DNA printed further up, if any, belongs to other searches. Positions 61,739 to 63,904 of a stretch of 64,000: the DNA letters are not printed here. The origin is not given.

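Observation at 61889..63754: uvrB lacks about 36 codons encoding the conserved beta-hairpin / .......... region (in-frame deletion at about 62108-62117)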

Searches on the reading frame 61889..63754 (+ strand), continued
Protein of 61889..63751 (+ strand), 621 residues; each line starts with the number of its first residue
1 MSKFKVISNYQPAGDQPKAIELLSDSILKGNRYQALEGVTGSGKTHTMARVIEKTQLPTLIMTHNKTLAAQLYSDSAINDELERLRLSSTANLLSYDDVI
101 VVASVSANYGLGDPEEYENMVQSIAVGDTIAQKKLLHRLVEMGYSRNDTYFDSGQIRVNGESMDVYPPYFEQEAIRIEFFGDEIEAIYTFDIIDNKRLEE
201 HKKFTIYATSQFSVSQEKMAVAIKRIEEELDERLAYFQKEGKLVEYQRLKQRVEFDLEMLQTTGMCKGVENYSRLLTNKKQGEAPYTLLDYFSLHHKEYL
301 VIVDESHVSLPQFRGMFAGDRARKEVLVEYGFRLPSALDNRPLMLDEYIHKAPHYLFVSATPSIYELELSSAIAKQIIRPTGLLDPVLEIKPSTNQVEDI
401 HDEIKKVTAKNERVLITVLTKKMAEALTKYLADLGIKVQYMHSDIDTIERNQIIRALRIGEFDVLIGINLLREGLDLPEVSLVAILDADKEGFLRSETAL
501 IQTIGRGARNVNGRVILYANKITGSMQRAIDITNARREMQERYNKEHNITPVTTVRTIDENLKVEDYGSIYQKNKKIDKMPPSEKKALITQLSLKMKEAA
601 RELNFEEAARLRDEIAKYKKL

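Call 8: find_encoding_contigs(protein=P0002, flank=10000, max_places=4)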
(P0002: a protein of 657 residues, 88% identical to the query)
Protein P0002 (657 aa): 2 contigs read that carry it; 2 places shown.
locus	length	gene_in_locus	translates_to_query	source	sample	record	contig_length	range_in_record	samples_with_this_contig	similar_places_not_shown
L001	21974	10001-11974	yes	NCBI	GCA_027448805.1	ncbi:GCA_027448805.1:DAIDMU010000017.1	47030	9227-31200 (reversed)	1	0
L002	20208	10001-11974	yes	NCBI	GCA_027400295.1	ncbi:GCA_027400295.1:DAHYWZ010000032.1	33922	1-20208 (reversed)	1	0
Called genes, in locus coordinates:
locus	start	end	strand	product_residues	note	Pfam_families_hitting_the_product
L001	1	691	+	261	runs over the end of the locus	PF01544:CorA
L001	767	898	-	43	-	-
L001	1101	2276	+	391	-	PF02321:OEP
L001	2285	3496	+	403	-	PF25917:BSH_RND, PF25973:BSH_CzcB (weak), PF25954:Beta-barrel_RND_2, PF25990:Beta-barrel_YknX (weak)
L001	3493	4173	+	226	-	PF00005:ABC_tran, PF02463:SMC_N (faint), PF13304:AAA_21 (faint)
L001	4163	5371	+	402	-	PF12704:MacB_PCD, PF02687:FtsX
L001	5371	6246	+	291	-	PF04055:Radical_SAM, PF13186:SPASM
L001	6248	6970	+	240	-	PF13640:2OG-FeII_Oxy_3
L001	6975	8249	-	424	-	-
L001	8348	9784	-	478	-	PF12796:Ank_2, PF00023:Ank (faint), PF13606:Ank_3 (faint), PF13637:Ank_4 (weak), PF13857:Ank_5 (faint)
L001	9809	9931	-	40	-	-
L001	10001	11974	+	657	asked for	PF00270:DEAD (faint), PF04851:ResIII, PF17757:UvrB_inter, PF27431:UvrB_3rd, PF00271:Helicase_C, PF12344:UvrB, PF02151:UVR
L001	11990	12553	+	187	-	PF09335:VTT_dom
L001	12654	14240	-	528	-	PF01293:PEPCK_ATP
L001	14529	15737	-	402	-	PF03486:HI0933_like, PF13738:Pyr_redox_3 (weak), PF22780:HI0933_like_1st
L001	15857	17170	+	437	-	PF00919:UPF0004, PF04055:Radical_SAM, PF18693:TRAM_2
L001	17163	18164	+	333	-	PF01171:ATP_bind_3, PF06508:QueC (faint)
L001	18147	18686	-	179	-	-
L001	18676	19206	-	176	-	-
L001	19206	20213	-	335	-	PF27038:DUF8569, PF27037:DUF8341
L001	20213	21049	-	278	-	PF02899:Phage_int_SAM_1 (faint), PF00589:Phage_integrase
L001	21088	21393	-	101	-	PF04028:DUF374 (weak)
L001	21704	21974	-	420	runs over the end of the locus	PF00919:UPF0004, PF04055:Radical_SAM, PF01938:TRAM (weak)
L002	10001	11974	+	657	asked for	PF00270:DEAD (faint), PF04851:ResIII, PF17757:UvrB_inter, PF27431:UvrB_3rd, PF00271:Helicase_C, PF12344:UvrB, PF02151:UVR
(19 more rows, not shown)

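Call 10: find_related_loci(query=window:61889-63751:+, collection=genome_contigs, flank=6000)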
Query window:61889-63751:+ (621 aa) in genome_contigs; peptide patterns used: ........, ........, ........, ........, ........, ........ (x = any residue, [..] = any of these).
599 stretches matched a pattern (row limit reached: there are more); 541 encode a relative of the query (tblastn E <= 1e-3); the best 80 are kept; 80 distinct loci.
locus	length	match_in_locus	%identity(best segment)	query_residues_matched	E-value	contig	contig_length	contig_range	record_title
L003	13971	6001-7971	88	1-621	0e+0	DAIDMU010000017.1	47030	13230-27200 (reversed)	MAG TPA_asm: Sulfurimonas sp. isolate clean459 k141_262715, whole genome shotgun sequence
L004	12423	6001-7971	86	1-621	0e+0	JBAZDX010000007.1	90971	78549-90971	MAG: Sulfurimonas sp. isolate SO_2017_LW3_110 NODE_470_length_90971_cov_6.421591_LW162_2017, whole genome shotgun sequen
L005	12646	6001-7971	86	1-621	0e+0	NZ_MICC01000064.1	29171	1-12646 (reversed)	MAG: Sulfurimonas sp. RIFOXYB12_FULL_35_9 rifoxyb3_full_scaffold_325, whole genome shotgun sequence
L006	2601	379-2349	86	1-621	0e+0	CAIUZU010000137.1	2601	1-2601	MAG: uncultured Helicobacteraceae bacterium isolate Loclat_bin-16190 genome assembly, contig: bin-16190:137/429, whole g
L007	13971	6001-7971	86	1-621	0e+0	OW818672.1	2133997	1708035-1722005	metagenome genome assembly, chromosome: 1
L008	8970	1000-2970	86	1-621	0e+0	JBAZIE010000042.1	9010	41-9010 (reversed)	MAG: Sulfurimonas sp. isolate SO_2017_LW3_88 NODE_25025_length_9010_cov_2.336035_LW162_2017, whole genome shotgun sequen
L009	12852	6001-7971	85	1-621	0e+0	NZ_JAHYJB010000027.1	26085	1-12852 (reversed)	MAG: Sulfurimonas sp. isolate KA11 NODE_988_length_26085_cov_51.654211, whole genome shotgun sequence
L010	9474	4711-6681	85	1-621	0e+0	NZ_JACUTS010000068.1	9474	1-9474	MAG: Sulfurimonas sp. isolate Kmv11 NODE_3531_length_9474_cov_276.675549, whole genome shotgun sequence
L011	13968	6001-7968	84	2-621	0e+0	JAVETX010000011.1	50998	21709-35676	MAG: Sulfurimonas sp. isolate BF2_25 NODE_256_length_50998_cov_4.590856_Biofilm2, whole genome shotgun sequence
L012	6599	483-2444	85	4-621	0e+0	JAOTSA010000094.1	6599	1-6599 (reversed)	MAG: Sulfurimonas sp. isolate MAG10 5109_A_contig_910, whole genome shotgun sequence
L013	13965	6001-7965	84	3-621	0e+0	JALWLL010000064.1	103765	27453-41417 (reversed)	MAG: Sulfurimonas sp. isolate M17_metabat2_scaf2bin.059 M17_NODE_44_length_103765_cov_52.614977, whole genome shotgun se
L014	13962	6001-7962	84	4-621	0e+0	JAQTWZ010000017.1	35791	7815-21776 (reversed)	MAG: Sulfurimonas sp. isolate STC_122 NODE_2364_length_35791_cov_9.921125_Sandtown_C, whole genome shotgun sequence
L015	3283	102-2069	83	2-621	0e+0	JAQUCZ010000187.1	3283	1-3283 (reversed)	MAG: Sulfurimonadaceae bacterium isolate STCSWMC_142 NODE_123105_length_3283_cov_2.755387_ST_CSWMC, whole genome shotgun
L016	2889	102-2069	83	2-621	0e+0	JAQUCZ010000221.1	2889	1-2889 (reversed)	MAG: Sulfurimonadaceae bacterium isolate STCSWMC_142 NODE_152693_length_2889_cov_4.038016_ST_CSWMC, whole genome shotgun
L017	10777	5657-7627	83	1-621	0e+0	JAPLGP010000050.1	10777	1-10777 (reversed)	MAG: Campylobacterales bacterium isolate LacPavin_0818_WC45_MAG_34_15 LacPavin_0818_WC45_scaffold_125615, whole genome s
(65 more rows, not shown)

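Call 28: find_related_loci(query=window:61889-63751:+, collection=metagenome_contigs, flank=3000)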
Query window:61889-63751:+ (621 aa) in metagenome_contigs; peptide patterns used: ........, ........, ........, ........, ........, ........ (x = any residue, [..] = any of these).
600 stretches matched a pattern (row limit reached: there are more); 450 encode a relative of the query (tblastn E <= 1e-3); the best 80 are kept; 80 distinct loci.
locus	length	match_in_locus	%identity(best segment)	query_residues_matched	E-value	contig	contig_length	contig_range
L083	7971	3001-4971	87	1-621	0e+0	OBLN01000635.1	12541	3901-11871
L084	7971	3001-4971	86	1-621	0e+0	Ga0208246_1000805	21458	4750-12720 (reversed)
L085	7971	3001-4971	87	1-621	0e+0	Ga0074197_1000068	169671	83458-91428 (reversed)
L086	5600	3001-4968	86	2-621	0e+0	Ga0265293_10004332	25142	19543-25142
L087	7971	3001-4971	86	1-621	0e+0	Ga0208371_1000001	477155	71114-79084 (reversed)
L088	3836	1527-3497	86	1-621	0e+0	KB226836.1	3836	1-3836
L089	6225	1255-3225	86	1-621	0e+0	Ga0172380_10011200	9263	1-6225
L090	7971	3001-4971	86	1-621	0e+0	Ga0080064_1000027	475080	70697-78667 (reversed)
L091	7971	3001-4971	86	1-621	0e+0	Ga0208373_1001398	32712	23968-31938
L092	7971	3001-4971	86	1-621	0e+0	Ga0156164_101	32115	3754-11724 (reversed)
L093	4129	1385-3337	86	1-615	0e+0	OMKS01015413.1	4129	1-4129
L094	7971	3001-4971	86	1-621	0e+0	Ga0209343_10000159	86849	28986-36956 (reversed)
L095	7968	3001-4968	85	2-621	0e+0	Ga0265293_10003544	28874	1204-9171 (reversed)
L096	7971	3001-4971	84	1-621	0e+0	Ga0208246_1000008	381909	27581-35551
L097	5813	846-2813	83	2-621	0e+0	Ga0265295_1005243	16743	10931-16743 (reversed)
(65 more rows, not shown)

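Call 32: predict_structure(alignment_id=A2)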
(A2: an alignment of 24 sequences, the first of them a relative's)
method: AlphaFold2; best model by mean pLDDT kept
length: 657 residues; sequences in the alignment: 24
mean_pLDDT: 54.8   pTM: 0.49
mean pLDDT of the five models: 54.8, 45.0, 41.5, 39.8, 39.6
residues with pLDDT >= 90: 3; 70-90: 185; 50-70: 184; < 50: 285
segments of 3 or more residues with pLDDT < 50: 1-15, 65-67, 81-255, 298-309, 343-373, 413-418, 508-510, 528-534, 588-614
pLDDT, mean of each block of 10 residues (from residue 1): 40 53 88 75 67 79 56 58 45 30 31 33 26 26 29 32 40 37 25 27 23 24 28 38 29 52 66 73 65 50 43 54 62 74 38 33 42 50 70 67 70 51 71 73 83 79 86 79 62 79 65 68 58 49 63 74 68 64 56 33 31 58 83 86 82 75
secondary structure, 60 per line:
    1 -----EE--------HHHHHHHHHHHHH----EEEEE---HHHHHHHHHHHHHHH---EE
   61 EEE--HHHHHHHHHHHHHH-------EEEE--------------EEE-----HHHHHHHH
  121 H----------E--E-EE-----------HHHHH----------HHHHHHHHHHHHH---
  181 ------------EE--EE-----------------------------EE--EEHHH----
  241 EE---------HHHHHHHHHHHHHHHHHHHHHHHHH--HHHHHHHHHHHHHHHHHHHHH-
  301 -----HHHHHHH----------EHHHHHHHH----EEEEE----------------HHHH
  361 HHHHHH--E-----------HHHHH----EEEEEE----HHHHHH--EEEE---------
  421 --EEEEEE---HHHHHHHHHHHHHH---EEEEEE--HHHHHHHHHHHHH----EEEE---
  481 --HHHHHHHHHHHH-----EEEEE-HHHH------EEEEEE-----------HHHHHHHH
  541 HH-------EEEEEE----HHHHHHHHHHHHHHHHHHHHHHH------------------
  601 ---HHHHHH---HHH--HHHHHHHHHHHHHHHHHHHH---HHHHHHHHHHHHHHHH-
elements in order (helices of 4 or more, strands of 3 or more residues): H16-28 E33-37 H41-55 E59-63 H66-79 E87-90 E105-107 H113-121 H150-154 H165-177 H252-276 H279-299 H306-312 H324-331 E336-340 H357-366 H381-385 E390-395 H400-405 E408-411 E423-428 H432-445 E449-454 H457-469 E474-477 H483-494 E500-504 H506-509 E516-521 H533-542 E550-555 H560-582 H604-609 H618-637 H641-656

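Call 44: search_protein_representatives(protein=window:61889-63751:+)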
Query: 621 residues. Proteins with E-value up to 0.001 (for the whole library): 20269; up to 1e-10: 9102; up to 1e-30: 2371. The best 150 are listed.
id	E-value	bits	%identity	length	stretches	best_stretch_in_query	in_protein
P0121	2.1e-203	693.4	57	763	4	213-554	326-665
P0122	2.5e-182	623.8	51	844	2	73-619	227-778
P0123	6.2e-182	622.5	52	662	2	72-619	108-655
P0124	4.2e-181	619.8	52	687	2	74-615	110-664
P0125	3.2e-178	610.3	51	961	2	73-619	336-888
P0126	8.7e-178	608.8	51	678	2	72-616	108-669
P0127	3.5e-172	590.3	49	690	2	72-621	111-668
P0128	9.3e-167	572.4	47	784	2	72-616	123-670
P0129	1.2e-164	565.4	50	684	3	72-552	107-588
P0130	1.0e-163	562.4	51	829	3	77-381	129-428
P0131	9.0e-163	559.3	49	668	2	71-616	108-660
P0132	1.2e-161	555.6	48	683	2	74-618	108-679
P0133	1.1e-158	545.7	50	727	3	72-394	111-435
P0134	2.2e-156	538.2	48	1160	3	75-616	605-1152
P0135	4.0e-156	537.3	46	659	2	72-615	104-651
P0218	1.0e-109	384.1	53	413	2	2-349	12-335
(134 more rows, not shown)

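Call 66: list_cluster_members(proteins=[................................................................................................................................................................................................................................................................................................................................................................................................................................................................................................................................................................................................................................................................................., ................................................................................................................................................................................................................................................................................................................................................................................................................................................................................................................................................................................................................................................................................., P0023, P0014, P0012, P0272, P0271])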
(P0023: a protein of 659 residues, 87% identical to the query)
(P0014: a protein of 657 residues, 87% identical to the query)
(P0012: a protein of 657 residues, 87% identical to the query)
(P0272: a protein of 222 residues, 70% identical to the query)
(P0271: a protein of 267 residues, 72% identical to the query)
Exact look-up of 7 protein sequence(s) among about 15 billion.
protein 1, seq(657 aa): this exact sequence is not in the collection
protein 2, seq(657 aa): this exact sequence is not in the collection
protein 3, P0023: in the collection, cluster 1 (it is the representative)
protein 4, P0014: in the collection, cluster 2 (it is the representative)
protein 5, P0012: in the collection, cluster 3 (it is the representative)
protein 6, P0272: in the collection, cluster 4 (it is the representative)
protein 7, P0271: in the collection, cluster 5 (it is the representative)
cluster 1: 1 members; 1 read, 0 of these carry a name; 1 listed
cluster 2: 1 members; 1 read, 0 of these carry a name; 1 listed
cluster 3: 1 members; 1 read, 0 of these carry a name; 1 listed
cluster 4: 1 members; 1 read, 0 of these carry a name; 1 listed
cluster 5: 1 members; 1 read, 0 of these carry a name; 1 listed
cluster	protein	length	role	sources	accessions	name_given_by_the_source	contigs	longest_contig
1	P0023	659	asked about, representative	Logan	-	-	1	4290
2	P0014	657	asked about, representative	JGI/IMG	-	-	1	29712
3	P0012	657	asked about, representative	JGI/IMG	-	-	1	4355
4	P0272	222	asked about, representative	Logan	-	-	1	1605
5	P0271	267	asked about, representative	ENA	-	-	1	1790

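Call 67: find_encoding_contigs(protein=P0023, flank=5000, max_places=3)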
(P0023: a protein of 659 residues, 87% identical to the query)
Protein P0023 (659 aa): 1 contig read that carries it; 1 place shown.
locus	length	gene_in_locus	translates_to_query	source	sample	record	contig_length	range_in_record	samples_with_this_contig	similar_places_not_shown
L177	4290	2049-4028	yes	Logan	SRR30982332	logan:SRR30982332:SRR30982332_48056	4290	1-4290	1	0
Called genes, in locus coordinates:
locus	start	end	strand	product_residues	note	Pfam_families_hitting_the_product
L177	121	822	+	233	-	PF00578:AhpC-TSA, PF08534:Redoxin, PF10417:1-cysPrx_C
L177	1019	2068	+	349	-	PF13378:MR_MLE_C, PF07476:MAAL_C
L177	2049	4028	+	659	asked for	PF00270:DEAD (faint), PF04851:ResIII, PF17757:UvrB_inter, PF27431:UvrB_3rd, PF00271:Helicase_C, PF12344:UvrB, PF02151:UVR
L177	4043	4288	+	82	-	?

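Call 73: find_encoding_contigs(protein=window:62111-63754:+, flank=3000, max_places=5)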
Protein window:62111-63754:+ (547 aa): no gene with exactly this product is on record in the collection.

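Call 74: find_encoding_contigs(protein=window:62114-63754:+, flank=3000, max_places=5)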
Protein window:62114-63754:+ (546 aa): no gene with exactly this product is on record in the collection.
